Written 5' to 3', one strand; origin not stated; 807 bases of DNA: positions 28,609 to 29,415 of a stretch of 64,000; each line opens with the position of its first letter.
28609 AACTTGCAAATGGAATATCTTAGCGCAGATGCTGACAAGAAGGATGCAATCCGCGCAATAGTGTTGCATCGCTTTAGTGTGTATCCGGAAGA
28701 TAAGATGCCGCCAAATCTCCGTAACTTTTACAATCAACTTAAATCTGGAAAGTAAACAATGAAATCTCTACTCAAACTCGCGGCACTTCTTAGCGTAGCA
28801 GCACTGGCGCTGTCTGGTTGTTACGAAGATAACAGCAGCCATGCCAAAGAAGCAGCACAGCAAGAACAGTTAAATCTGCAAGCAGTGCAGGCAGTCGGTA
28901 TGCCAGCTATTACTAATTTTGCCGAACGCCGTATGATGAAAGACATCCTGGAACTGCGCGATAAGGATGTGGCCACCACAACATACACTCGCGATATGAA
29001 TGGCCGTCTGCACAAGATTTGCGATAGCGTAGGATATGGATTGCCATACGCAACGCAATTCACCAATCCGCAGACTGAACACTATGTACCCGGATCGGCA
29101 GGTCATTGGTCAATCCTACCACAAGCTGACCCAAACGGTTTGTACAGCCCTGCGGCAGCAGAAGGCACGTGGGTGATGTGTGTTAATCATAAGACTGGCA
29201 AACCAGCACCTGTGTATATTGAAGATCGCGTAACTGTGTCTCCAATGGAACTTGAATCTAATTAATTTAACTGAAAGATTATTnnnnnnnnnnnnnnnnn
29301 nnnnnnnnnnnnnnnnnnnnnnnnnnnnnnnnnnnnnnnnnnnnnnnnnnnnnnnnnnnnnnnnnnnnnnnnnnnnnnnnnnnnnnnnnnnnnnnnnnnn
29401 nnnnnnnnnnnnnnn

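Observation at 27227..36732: MoxR AAA+ ATPase and its VWA/metallopeptidase-domain partner split by a 7-kb membrane module (SPFH, lipoprotein, Ser-rich TPR protein, SBP-LysM, RtcB)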

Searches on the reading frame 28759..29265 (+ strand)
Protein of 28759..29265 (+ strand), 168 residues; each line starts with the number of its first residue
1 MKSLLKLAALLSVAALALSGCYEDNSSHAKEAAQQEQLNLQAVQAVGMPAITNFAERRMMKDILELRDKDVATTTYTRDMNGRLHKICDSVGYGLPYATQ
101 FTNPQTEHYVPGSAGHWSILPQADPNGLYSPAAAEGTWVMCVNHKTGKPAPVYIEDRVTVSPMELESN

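Call 3: search_protein_families(library=pfam, proteins=[window:28759-29265:+], max_evalue=0.01)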
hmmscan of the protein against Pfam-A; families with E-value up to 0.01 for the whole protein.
window:28759-29265:+ (168 aa): 0 families

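Call 12: search_protein_families(library=phrogs, proteins=[window:28759-29265:+], max_evalue=0.01)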
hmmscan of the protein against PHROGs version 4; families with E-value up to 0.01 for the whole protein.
window:28759-29265:+ (168 aa): 2 families
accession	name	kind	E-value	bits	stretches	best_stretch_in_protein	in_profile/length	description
phrog_24725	-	unknown function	2.5e-31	109.8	1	24-163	30-172/188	-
phrog_13808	-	unknown function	0.0085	17.1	1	2-81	2-79/206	-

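Call 13: search_protein_families(library=ncbifam, proteins=[window:28759-29265:+], max_evalue=0.01)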
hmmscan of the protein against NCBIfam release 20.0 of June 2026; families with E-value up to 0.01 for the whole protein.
window:28759-29265:+ (168 aa): 1 family
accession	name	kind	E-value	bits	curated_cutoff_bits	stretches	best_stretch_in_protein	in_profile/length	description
NF053526.1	Myco_lipo_LppK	equivalog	0.0013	18.7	125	1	6-70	8-72/167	lipoprotein LppK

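Call 15: search_dna_similar(query=window:28759-29265:+, collection=phages, mode=protein, max_rows=40, max_evalue=0.001)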
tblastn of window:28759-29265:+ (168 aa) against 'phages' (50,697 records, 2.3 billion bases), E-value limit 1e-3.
Records with a match: 25; places in all: 25; records where one place covers at least 80% of the query: 2.
Best place of each record, by identity: <60% 25.
By first word of the organism name: Vibrio 21; Synechococcus 2; Clostridium 2.
By host as written in the record: Vibrio harveyi BAA-1116 19; Synechococcus sp. KCZYC6 2; Clostridium perfringens 2; Vibrio campbellii BB120 1; Vibrio hangzhouensis 1.
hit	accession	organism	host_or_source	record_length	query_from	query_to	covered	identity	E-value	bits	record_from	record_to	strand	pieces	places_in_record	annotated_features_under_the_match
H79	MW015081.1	Synechococcus phage S-SRM01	Synechococcus sp. KCZYC6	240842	20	164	86%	48.6%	7e-30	119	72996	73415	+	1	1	hypothetical protein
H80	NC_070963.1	Synechococcus phage S-SRM01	Synechococcus sp. KCZYC6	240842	20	164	86%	48.6%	7e-30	119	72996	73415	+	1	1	hypothetical protein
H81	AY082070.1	Clostridium phage phi3626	Clostridium perfringens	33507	47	165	71%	43.4%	3e-24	103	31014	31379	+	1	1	Gp45 protein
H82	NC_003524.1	Clostridium phage phi3626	Clostridium perfringens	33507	47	165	71%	43.4%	3e-24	103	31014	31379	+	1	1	Gp45 protein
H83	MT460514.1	Vibrio phage AG74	Vibrio harveyi BAA-1116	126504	56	162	64%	38.2%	8e-14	74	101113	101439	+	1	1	hypothetical protein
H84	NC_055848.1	Vibrio phage AG74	Vibrio harveyi BAA-1116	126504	56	162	64%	38.2%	8e-14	74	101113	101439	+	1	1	hypothetical protein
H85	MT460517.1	Vibrio phage Athena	Vibrio harveyi BAA-1116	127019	56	162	64%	38.2%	8e-14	74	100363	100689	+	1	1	hypothetical protein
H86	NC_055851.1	Vibrio phage Athena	Vibrio harveyi BAA-1116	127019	56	162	64%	38.2%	8e-14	74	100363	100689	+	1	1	hypothetical protein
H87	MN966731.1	Vibrio phage Chazly21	Vibrio harveyi BAA-1116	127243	56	162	64%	38.2%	8e-14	74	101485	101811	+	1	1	hypothetical protein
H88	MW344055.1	Vibrio phage GRLPWR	Vibrio harveyi BAA-1116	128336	56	162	64%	38.2%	8e-14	74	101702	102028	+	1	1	167: hypothetical protein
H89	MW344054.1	Vibrio phage Gary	Vibrio harveyi BAA-1116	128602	56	162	64%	38.2%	8e-14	74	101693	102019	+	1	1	hypothetical protein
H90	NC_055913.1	Vibrio phage Gary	Vibrio harveyi BAA-1116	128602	56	162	64%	38.2%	8e-14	74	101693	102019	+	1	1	hypothetical protein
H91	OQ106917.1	Vibrio phage IW18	Vibrio harveyi BAA-1116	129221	56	162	64%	38.2%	8e-14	74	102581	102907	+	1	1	hypothetical protein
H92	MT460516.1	Vibrio phage Quinn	Vibrio harveyi BAA-1116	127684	56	162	64%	38.2%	2e-13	72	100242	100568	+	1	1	hypothetical protein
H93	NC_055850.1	Vibrio phage Quinn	Vibrio harveyi BAA-1116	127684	56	162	64%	38.2%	2e-13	72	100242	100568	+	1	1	hypothetical protein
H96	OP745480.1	Vibrio phage vB_VhaP_PG11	Vibrio hangzhouensis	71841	48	165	70%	33.9%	2e-12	69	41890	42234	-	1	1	hypothetical protein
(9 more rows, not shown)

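Call 20: get_annotated_region(hit=H89, flank=6000)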
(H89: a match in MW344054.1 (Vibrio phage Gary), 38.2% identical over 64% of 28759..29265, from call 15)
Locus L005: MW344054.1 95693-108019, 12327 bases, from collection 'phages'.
description: Vibrio phage Gary, complete genome.
organism: Vibrio phage Gary (NCBI taxid 2801534)
taxonomy: Viruses; Duplodnaviria; Heunggongvirae; Uroviricota; Caudoviricetes; Demerecviridae; Ermolyevavirinae; Thalassavirus; Thalassavirus gary
host: Vibrio harveyi BAA-1116; source: Chesapeake Bay oyster; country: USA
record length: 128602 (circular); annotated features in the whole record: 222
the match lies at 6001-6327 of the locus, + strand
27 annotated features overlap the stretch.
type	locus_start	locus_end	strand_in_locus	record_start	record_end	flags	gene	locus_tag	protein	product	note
CDS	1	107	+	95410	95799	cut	-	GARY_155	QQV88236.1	peptidase M15 family protein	gp155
CDS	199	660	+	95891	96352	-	-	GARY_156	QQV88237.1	hypothetical protein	gp156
CDS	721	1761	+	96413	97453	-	-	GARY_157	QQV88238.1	hypothetical protein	gp157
CDS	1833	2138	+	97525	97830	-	-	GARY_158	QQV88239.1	hypothetical protein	gp158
CDS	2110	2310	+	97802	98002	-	-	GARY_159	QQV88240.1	hypothetical protein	gp159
CDS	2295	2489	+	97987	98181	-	-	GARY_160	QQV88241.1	hypothetical protein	gp160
CDS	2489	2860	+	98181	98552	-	-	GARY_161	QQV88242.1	hypothetical protein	gp161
CDS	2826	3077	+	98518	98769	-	-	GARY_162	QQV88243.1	hypothetical protein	gp162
CDS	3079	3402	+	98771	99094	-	-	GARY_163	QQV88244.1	hypothetical protein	gp163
CDS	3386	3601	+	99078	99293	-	-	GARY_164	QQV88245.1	hypothetical protein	gp164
CDS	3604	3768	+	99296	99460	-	-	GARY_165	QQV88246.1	hypothetical protein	gp165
CDS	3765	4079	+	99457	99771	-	-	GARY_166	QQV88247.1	hypothetical protein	gp166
CDS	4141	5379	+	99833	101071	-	-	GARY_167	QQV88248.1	hypothetical protein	gp167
CDS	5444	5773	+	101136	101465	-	-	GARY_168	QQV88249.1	hypothetical protein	gp168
CDS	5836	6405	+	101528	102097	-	-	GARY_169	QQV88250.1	hypothetical protein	gp169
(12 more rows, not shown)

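Call 21: get_annotated_region(hit=H79, flank=6000)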
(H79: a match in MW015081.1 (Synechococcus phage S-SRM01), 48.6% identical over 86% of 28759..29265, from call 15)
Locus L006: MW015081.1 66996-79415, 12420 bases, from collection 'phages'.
description: Synechococcus phage S-SRM01, complete genome.
organism: Synechococcus phage S-SRM01 (NCBI taxid 2781608)
taxonomy: Viruses; Duplodnaviria; Heunggongvirae; Uroviricota; Caudoviricetes; Kyanoviridae; Serangoonvirus; Serangoonvirus essarone
host: Synechococcus sp. KCZYC6; source: Serangoon Reservoir; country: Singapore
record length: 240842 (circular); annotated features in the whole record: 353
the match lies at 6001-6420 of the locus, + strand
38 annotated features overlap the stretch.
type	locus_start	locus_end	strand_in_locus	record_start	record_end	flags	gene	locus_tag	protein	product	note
CDS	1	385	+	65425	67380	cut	-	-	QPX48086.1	hypothetical protein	-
CDS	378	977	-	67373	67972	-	-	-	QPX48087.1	2OG-Fe(II) oxygenase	-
CDS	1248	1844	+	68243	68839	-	-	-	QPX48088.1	hypothetical protein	-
CDS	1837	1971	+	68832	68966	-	-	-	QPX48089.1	hypothetical protein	-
CDS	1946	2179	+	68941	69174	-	-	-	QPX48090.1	hypothetical protein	-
CDS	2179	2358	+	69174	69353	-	-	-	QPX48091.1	hypothetical protein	-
CDS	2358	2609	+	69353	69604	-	-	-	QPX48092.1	hypothetical protein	-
CDS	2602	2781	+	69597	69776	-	-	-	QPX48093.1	hypothetical protein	-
CDS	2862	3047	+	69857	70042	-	-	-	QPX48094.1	hypothetical protein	-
CDS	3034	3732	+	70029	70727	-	-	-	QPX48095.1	AbrB/MazE/SpoVT family DNA-binding domain-containing protein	-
CDS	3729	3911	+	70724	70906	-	-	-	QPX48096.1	hypothetical protein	-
CDS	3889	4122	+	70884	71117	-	-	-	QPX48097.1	hypothetical protein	-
CDS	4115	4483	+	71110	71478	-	-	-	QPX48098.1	hypothetical protein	-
CDS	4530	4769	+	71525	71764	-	-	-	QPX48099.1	hypothetical protein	-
CDS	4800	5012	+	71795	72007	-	-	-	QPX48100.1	hypothetical protein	CP12 protein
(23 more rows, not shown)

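Call 30: find_related_loci(query=window:28759-29265:+, collection=viral_contigs, flank=10000)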
Query window:28759-29265:+ (168 aa) in viral_contigs; peptide patterns used: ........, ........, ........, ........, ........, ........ (x = any residue, [..] = any of these).
51 stretches matched a pattern; 49 encode a relative of the query (tblastn E <= 1e-3); 49 distinct loci.
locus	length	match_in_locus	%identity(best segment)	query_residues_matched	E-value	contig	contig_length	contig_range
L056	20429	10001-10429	75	20-166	3e-76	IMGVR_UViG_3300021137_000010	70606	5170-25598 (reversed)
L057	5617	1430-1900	68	5-165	3e-68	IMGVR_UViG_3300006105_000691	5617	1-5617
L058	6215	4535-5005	66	5-165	2e-67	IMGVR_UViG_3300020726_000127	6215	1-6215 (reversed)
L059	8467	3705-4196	63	1-166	2e-67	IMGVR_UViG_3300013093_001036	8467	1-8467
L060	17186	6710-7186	65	6-165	4e-67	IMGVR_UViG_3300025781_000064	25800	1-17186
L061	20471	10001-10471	66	5-165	2e-67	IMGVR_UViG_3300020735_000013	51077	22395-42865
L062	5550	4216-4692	65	6-165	4e-67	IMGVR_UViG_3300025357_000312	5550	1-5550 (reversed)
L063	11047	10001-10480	64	1-166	3e-66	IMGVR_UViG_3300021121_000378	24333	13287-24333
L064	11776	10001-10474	62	5-165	5e-65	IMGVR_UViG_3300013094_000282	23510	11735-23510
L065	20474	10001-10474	62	5-165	6e-65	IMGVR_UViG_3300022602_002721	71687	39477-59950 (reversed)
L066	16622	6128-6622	60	1-165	7e-65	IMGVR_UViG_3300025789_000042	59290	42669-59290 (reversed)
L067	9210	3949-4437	62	1-166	5e-64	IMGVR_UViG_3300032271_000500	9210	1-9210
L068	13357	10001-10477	63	1-166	5e-64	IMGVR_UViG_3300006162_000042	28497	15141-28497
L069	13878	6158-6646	62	2-165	3e-64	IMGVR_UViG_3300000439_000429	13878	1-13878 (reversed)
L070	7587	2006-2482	62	1-166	3e-64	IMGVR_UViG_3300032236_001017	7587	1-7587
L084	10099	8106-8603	60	3-165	2e-59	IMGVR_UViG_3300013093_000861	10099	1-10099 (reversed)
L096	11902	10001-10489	62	2-165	3e-64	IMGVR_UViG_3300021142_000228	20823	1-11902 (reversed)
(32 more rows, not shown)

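Call 33: find_homologous_proteins(query=window:28759-29265:+)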
Query window:28759-29265:+ (168 aa): 2904 proteins with E <= 0.001 among 3114 candidates; the best 120 are listed.
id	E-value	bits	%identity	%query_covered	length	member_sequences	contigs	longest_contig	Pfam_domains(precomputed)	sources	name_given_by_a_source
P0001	1.9e-107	374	99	100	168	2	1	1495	-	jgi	jgi:hypothetical protein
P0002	8.7e-80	284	78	95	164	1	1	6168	-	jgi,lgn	-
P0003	1.0e-77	277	79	89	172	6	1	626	-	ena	-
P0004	1.5e-72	260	75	88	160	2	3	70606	-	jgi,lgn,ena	-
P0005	1.0e-69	251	70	98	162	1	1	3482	-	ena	-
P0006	1.5e-68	247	68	100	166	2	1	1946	-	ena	-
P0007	2.9e-67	243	68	100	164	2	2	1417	-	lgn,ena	-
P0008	3.9e-65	236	69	90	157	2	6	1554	-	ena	-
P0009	1.5e-62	228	66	99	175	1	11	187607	-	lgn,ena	-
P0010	1.7e-61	224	65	95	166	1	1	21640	-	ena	-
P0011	1.8e-61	224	67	96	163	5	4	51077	-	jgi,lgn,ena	-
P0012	5.0e-61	223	67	93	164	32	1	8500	-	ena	-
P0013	6.1e-61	223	63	92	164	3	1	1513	-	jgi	-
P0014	6.9e-61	222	64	99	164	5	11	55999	-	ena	-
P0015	1.6e-60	221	63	99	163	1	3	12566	-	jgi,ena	-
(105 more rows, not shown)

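Call 40: predict_structure(alignment_id=A1)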
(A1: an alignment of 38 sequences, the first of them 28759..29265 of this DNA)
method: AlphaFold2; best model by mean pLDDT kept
length: 168 residues; sequences in the alignment: 38
mean_pLDDT: 59.1   pTM: 0.38
mean pLDDT of the five models: 59.1, 57.5, 56.2, 54.8, 54.3
residues with pLDDT >= 90: 0; 70-90: 51; 50-70: 62; < 50: 55
segments of 3 or more residues with pLDDT < 50: 42-59, 94-106, 115-134
pLDDT, mean of each block of 10 residues (from residue 1): 75 73 59 59 45 46 56 74 79 44 44 46 36 55 78 69 68
secondary structure, 60 per line:
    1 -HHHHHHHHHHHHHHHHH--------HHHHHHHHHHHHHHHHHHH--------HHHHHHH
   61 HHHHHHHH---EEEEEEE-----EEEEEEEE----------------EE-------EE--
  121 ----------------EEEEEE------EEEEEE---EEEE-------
elements in order: H2-18 H27-45 H54-68 E72-78 E84-91 E137-142 E149-154 E158-161

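Call 47: search_protein_families(library=padloc, proteins=[window:28759-29265:+], max_evalue=0.01)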
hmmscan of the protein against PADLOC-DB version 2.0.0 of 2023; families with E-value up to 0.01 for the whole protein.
window:28759-29265:+ (168 aa): 0 families

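Call 76: get_annotated_region(hit=H81, flank=3000)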
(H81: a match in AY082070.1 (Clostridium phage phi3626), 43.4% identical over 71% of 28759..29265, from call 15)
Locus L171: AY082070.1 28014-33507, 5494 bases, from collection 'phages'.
description: Bacteriophage phi3626, complete genome.
organism: Clostridium phage phi3626 (NCBI taxid 190478)
taxonomy: Viruses; Duplodnaviria; Heunggongvirae; Uroviricota; Caudoviricetes
host: Clostridium perfringens; source: -; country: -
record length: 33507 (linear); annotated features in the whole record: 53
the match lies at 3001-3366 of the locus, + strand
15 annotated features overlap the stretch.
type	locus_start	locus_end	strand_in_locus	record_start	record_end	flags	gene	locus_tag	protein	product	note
CDS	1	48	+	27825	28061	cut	-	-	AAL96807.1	Gp37 protein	ORF37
CDS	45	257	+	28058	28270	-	-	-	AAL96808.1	Gp38 protein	ORF38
CDS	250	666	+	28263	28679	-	-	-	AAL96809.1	putative single stranded DNA binding protein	ORF39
CDS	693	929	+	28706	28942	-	-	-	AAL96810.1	Gp40 protein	ORF40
CDS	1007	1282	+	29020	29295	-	-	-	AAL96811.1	Gp41 protein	ORF41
CDS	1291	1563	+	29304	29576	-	-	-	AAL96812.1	transcriptional regulator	ORF42; similar to sporulation specific transcriptional regulator SpoIIID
CDS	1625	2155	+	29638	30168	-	-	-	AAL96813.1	Gp43 protein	ORF43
CDS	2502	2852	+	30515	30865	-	-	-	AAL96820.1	Gp44 protein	ORF44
CDS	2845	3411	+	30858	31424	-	-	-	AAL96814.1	Gp45 protein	ORF45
CDS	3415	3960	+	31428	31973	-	-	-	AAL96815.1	putative recombinase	ORF46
CDS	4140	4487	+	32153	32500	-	-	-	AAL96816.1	Gp47 protein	ORF47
CDS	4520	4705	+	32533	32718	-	-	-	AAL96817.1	Gp48 protein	ORF48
CDS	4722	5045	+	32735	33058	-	-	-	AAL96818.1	Gp49 protein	ORF49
CDS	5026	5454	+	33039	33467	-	-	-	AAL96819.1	Gp50 protein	ORF50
misc_feature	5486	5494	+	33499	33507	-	-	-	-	-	3' overlapping ssDNA (cohesive end) at (right) end of viral DNA molecule; hybridizes to complementary sequence at the ...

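Call 77: get_annotated_region(hit=H96, flank=4000)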
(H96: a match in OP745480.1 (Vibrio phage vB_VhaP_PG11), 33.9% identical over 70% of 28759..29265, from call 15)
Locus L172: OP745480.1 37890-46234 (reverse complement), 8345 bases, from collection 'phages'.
description: Vibrio phage vB_VhaP_PG11, complete genome.
organism: Vibrio phage vB_VhaP_PG11 (NCBI taxid 2996149)
taxonomy: Viruses; Duplodnaviria; Heunggongvirae; Uroviricota; Caudoviricetes; Schitoviridae
host: Vibrio hangzhouensis; source: seawater; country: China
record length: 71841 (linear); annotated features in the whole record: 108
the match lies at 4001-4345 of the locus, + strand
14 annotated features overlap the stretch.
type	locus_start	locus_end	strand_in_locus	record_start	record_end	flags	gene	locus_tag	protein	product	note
CDS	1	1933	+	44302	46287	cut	-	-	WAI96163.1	DNA-directed RNA polymerase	-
CDS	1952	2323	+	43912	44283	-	-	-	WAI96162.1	hypothetical protein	-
CDS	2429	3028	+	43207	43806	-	-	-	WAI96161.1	hypothetical protein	-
CDS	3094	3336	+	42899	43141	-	-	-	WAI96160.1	homeodomain-like protein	-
CDS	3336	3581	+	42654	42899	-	-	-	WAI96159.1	hypothetical protein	-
CDS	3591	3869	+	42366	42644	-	-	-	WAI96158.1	hypothetical protein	-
CDS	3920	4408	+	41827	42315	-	-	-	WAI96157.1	hypothetical protein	-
CDS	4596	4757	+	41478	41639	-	-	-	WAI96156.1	hypothetical protein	-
CDS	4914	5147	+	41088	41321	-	-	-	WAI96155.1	hypothetical protein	-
CDS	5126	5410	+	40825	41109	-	-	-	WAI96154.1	hypothetical protein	-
CDS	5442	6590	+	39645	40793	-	-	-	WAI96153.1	AAA family ATPase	-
CDS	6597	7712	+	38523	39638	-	-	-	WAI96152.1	metallopeptidase domain protein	-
CDS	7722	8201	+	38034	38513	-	-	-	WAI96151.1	hypothetical protein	-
CDS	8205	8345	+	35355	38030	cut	-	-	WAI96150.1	DNA-directed DNA polymerase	-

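Call 78: search_protein_families(library=pfam, proteins=[L006:6432-6839:+], max_evalue=0.01)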
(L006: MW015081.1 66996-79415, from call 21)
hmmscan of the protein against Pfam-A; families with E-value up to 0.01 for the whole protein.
L006:6432-6839:+ (135 aa): 0 families
